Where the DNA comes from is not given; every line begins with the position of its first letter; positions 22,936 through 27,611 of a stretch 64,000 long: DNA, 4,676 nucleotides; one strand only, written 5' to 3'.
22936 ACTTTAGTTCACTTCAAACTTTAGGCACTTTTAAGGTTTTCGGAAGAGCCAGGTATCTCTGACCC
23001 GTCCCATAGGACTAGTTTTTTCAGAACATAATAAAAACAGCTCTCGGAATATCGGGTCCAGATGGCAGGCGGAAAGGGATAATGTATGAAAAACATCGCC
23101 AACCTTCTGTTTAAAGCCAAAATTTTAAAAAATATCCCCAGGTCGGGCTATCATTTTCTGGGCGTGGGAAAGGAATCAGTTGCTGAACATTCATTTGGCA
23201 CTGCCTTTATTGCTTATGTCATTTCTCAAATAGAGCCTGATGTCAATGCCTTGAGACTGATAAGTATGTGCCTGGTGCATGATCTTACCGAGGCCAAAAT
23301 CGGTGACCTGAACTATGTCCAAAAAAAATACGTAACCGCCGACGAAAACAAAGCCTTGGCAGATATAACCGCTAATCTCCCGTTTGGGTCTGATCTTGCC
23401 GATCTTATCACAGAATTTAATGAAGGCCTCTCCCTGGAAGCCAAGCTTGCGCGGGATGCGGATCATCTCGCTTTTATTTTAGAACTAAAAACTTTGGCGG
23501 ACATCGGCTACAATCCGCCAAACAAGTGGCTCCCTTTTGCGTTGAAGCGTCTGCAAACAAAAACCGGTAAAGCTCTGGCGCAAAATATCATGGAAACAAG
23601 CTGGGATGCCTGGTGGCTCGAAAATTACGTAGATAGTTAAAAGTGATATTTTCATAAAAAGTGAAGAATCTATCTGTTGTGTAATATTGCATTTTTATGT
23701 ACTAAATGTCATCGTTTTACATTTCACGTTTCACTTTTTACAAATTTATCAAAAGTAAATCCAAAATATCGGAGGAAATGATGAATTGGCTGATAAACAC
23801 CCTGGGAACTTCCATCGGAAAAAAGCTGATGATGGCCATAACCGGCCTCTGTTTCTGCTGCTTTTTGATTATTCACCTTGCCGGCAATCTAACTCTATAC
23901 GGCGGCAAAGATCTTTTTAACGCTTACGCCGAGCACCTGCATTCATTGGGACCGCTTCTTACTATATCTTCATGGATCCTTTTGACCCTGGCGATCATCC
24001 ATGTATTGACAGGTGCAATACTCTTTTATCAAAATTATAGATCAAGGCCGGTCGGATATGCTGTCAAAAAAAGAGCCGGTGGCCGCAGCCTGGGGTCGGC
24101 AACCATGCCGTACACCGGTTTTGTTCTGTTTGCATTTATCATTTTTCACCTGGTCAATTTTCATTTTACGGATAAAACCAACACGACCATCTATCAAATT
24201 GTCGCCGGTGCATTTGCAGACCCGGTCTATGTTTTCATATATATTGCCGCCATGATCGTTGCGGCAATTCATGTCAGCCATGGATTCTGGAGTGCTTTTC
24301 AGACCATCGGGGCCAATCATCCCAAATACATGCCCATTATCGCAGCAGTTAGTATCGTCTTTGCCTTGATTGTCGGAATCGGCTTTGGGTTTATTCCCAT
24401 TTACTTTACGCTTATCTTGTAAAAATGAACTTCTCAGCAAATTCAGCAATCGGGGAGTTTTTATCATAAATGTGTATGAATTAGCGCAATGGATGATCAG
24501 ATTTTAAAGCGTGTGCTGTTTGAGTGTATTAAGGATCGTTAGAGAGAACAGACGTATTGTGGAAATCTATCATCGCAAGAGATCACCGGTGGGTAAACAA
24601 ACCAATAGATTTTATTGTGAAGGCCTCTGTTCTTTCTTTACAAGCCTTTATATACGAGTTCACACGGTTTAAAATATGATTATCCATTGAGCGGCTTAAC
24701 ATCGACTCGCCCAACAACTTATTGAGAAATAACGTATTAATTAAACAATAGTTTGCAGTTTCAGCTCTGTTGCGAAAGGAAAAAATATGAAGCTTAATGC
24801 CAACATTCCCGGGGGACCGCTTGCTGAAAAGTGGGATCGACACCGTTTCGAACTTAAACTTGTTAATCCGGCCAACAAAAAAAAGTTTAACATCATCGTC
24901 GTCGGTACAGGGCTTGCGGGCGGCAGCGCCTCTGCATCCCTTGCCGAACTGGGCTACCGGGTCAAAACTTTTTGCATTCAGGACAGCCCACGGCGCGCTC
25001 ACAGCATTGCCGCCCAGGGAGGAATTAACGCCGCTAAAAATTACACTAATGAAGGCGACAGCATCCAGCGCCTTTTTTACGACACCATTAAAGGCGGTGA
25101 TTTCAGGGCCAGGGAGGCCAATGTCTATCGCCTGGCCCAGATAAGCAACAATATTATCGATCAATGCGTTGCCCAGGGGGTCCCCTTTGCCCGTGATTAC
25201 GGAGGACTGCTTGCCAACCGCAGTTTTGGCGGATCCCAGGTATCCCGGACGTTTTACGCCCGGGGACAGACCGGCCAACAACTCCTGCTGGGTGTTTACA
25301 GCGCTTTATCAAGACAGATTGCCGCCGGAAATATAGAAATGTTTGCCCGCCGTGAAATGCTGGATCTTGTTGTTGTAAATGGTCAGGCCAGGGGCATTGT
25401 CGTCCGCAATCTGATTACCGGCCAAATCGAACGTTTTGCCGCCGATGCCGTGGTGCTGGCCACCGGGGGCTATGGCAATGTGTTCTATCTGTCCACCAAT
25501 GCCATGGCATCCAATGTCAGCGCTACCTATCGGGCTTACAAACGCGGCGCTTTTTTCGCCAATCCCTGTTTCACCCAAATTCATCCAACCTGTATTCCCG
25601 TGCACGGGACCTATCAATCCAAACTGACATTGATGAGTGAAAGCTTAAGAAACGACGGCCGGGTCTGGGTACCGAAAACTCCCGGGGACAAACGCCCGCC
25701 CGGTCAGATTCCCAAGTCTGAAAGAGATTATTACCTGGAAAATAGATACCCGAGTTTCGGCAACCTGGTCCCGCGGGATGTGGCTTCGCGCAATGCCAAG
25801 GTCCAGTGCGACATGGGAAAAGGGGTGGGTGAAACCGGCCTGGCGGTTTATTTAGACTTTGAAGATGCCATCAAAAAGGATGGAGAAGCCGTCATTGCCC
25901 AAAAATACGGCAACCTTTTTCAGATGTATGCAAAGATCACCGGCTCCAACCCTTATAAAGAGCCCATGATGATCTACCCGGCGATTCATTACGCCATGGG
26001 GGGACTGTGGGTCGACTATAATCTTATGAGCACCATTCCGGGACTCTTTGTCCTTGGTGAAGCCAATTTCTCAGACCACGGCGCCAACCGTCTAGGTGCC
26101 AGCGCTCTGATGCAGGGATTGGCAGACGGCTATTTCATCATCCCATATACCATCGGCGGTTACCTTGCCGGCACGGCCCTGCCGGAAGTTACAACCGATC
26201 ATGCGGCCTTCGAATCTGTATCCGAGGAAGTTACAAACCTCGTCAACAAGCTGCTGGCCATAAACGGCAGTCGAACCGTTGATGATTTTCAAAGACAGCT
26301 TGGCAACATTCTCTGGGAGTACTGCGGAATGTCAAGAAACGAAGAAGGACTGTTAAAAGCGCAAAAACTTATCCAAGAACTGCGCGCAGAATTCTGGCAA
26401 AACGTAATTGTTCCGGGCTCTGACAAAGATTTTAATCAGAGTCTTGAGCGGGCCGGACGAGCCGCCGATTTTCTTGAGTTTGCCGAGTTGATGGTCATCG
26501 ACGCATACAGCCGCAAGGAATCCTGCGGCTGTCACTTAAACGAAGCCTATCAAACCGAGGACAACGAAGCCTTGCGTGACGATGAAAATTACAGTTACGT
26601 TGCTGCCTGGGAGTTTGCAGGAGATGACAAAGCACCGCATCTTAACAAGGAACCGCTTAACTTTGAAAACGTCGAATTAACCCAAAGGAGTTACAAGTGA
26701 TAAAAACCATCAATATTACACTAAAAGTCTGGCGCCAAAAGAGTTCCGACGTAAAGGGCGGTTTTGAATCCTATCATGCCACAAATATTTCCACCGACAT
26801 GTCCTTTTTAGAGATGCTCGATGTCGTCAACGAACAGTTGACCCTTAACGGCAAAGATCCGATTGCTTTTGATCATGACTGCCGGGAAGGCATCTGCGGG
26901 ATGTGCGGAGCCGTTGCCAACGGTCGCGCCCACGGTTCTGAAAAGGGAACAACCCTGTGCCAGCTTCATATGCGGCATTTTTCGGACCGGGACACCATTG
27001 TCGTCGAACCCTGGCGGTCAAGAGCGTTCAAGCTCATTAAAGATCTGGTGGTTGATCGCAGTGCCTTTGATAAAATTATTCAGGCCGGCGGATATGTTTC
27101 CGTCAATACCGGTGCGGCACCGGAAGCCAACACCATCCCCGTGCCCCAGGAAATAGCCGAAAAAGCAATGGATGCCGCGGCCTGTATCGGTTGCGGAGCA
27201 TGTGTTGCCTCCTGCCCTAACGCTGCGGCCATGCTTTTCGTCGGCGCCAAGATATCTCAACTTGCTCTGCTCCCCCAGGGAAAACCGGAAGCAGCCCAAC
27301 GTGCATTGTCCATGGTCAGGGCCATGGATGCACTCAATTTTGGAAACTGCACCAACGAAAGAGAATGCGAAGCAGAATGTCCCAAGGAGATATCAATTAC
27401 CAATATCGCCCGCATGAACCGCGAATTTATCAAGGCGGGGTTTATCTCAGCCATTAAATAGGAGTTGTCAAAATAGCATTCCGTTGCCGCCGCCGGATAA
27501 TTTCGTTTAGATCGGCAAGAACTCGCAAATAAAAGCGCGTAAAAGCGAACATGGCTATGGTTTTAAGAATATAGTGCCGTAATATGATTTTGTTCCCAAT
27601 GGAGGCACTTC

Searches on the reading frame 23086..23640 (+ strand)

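Call 13: search_protein_families(library=ncbifam, proteins=[window:23086-23640:+])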
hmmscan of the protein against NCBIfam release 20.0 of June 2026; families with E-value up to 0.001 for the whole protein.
window:23086-23640:+ (184 aa): 1 family
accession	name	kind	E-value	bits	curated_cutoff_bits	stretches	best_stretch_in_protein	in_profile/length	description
NF003009.0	PRK03826.1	equivalog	1.7e-05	24.6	122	1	26-92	24-94/197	5'-deoxynucleotidase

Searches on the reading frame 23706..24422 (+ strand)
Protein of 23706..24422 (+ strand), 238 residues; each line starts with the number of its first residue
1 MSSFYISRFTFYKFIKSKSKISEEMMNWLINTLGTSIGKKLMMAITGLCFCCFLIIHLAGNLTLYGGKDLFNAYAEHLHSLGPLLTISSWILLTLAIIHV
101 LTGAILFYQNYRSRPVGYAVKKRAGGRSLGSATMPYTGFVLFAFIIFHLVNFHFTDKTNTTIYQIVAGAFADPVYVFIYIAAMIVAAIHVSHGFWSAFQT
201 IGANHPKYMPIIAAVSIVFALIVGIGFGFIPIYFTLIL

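Call 13: search_protein_families(library=ncbifam, proteins=[window:23706-24422:+])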
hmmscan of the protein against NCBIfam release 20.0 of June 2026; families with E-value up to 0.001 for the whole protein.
window:23706-24422:+ (238 aa): 1 family
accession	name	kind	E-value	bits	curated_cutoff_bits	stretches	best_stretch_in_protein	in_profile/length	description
TIGR02046.1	sdhC_b558_fam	subfamily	8.1e-49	166.1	96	1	36-236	2-209/212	succinate dehydrogenase (or fumarate reductase) cytochrome b subunit, b558 family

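Call 45: find_encoding_contigs(protein=window:23706-24422:+, flank=5000, max_places=10)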
Protein window:23706-24422:+ (238 aa): no gene with exactly this product is on record in the collection.

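Call 80: find_homologous_proteins(query=window:23706-24422:+, max_evalue=1e-20)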
Query window:23706-24422:+ (238 aa): 4504 proteins with E <= 1e-20 among 5555 candidates; the best 120 are listed.
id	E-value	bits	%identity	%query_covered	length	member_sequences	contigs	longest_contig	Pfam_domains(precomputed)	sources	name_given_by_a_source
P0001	1.4e-122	426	90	89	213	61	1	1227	PF01127.28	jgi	jgi:succinate dehydrogenase / fumarate reductase cytochrome b subunit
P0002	2.8e-116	405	83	89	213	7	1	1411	PF01127.28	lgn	-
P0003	1.6e-115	403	84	89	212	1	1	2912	PF01127.28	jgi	jgi:succinate dehydrogenase / fumarate reductase cytochrome b subunit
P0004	1.4e-114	400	81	89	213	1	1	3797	PF01127.28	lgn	-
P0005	1.4e-114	400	79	89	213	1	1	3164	PF01127.28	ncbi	-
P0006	1.5e-112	393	83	89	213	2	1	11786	PF01127.28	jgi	-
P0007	9.5e-108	377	77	89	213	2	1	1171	PF01127.28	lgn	-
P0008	2.1e-107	376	75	89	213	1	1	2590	PF01127.28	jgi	jgi:succinate dehydrogenase cytochrome b subunit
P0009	2.6e-107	376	76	87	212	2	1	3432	PF01127.28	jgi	-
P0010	1.1e-106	374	79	89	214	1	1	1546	-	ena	-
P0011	1.2e-105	371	74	89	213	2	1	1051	PF01127.28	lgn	-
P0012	2.8e-104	366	76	89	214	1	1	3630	-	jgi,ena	-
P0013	3.0e-102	359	71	90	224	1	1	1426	PF01127.28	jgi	-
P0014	5.2e-102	359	72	89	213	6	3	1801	PF01127.28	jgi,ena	-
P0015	1.1e-101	358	71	89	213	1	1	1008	-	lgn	-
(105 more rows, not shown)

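Call 81: find_encoding_contigs(protein=P0006, flank=2500, max_places=3)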
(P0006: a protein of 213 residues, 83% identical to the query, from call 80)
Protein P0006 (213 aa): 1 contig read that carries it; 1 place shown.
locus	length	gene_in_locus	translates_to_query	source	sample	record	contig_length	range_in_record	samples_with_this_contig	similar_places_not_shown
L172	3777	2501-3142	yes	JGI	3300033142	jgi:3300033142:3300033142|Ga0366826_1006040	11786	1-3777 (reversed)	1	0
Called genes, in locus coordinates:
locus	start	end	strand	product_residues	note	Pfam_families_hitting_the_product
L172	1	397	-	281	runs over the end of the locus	PF13103:TonB_2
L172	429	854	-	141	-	PF02472:ExbD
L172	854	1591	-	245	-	PF01618:MotA_ExbB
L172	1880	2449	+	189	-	PF12917:YfbR-like (weak), PF13023:HD_3, PF01966:HD (weak)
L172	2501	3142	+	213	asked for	PF01127:Sdh_cyt (faint)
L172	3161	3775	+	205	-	?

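Call 82: find_encoding_contigs(protein=P0004, flank=2500, max_places=3)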
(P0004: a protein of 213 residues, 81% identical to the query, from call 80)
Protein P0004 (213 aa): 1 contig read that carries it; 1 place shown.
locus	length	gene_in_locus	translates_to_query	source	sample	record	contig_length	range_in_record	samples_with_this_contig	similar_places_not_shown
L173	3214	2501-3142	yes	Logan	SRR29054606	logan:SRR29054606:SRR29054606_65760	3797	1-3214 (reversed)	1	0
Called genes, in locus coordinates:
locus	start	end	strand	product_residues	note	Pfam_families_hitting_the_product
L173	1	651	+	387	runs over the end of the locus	PF02786:CPSase_L_D2 (weak), PF08442:ATP-grasp_2, PF13549:ATP-grasp_5, PF24948:Citrate_synth_N, PF00549:Ligase_CoA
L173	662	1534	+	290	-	PF02629:CoA_binding, PF00549:Ligase_CoA, PF13607:Succ_CoA_lig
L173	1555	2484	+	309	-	PF00056:Ldh_1_N, PF03721:UDPG_MGDP_dh_N (weak), PF02866:Ldh_1_C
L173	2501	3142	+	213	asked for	PF01127:Sdh_cyt (faint)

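Call 83: find_encoding_contigs(protein=P0003, flank=2500, max_places=3)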
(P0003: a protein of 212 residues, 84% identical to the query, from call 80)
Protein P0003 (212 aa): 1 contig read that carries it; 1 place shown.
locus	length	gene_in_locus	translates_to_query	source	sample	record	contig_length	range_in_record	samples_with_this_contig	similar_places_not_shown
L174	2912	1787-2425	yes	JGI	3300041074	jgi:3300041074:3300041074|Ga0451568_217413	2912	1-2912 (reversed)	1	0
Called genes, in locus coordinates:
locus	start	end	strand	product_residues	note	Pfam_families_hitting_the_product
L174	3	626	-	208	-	?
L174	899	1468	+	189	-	PF12917:YfbR-like (weak), PF13023:HD_3, PF01966:HD (faint)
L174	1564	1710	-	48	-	-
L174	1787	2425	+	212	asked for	PF01127:Sdh_cyt (faint)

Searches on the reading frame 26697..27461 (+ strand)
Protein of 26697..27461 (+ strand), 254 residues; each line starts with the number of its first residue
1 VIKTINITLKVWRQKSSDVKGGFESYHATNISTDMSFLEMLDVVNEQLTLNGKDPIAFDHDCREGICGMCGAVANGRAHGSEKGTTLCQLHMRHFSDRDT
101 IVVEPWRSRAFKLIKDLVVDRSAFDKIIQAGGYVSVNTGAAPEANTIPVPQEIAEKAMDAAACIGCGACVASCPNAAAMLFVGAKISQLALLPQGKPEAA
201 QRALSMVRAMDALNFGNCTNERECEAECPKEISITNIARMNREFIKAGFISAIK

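Call 13: search_protein_families(library=ncbifam, proteins=[window:26697-27461:+])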
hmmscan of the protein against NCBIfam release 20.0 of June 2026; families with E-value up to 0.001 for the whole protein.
window:26697-27461:+ (254 aa): 20 families
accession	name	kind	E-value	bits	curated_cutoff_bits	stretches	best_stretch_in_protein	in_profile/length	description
NF005746.0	PRK07570.1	subfamily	6.8e-126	418.6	243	1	5-249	1-245/250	succinate dehydrogenase/fumarate reductase iron-sulfur subunit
NF006391.0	PRK08640.1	equivalog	1.4e-28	99.5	244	1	5-247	5-242/254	succinate dehydrogenase iron-sulfur subunit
TIGR00384.1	dhsB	subfamily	1.9e-23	83.1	88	1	13-235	3-215/222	succinate dehydrogenase and fumarate reductase iron-sulfur protein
NF004616.0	PRK05950.1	subfamily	7e-22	77.7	228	1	5-242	4-231/238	succinate dehydrogenase iron-sulfur subunit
NF004898.0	PRK06259.1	equivalog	1.2e-21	76.9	385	1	7-236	4-206/488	fumarate reductase (CoM/CoB) subunit TfrB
NF009227.0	PRK12577.1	equivalog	1.5e-20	73.2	349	1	6-244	2-238/330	succinate dehydrogenase/fumarate reductase iron-sulfur subunit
NF010071.0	PRK13552.1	equivalog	2.9e-19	69.3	264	1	11-245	9-236/241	fumarate reductase iron-sulfur subunit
NF009226.0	PRK12576.1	equivalog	6.4e-18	65.1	344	1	7-240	10-233/317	succinate dehydrogenase/fumarate reductase iron-sulfur subunit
NF009051.0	PRK12385.1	equivalog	4.2e-17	62.4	333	1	4-236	4-223/244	succinate dehydrogenase/fumarate reductase iron-sulfur subunit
NF009052.0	PRK12386.1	equivalog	1.2e-13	50.7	256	1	6-238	4-223/255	succinate dehydrogenase/fumarate reductase iron-sulfur subunit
NF042952.1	MFR_FeS_SdhB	equivalog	9.1e-11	41.3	600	1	55-249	44-236/320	8-methylmenaquinol:fumarate reductase iron-sulfur subunit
NF009225.0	PRK12575.1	subfamily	1.7e-09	37.5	443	1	26-233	25-218/235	succinate dehydrogenase/fumarate reductase iron-sulfur subunit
NF008369.0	PRK11168.1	equivalog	6.8e-06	25.2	278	1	156-243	6-85/401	anaerobic glycerol-3-phosphate dehydrogenase subunit C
NF004545.0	PRK05888.3-1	equivalog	7.8e-06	25.7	229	1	160-232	65-122/154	NADH-quinone oxidoreductase subunit NuoI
NF006221.0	PRK08348.1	subfamily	2.1e-05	24.2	124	1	138-231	20-90/136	NADH-plastoquinone oxidoreductase subunit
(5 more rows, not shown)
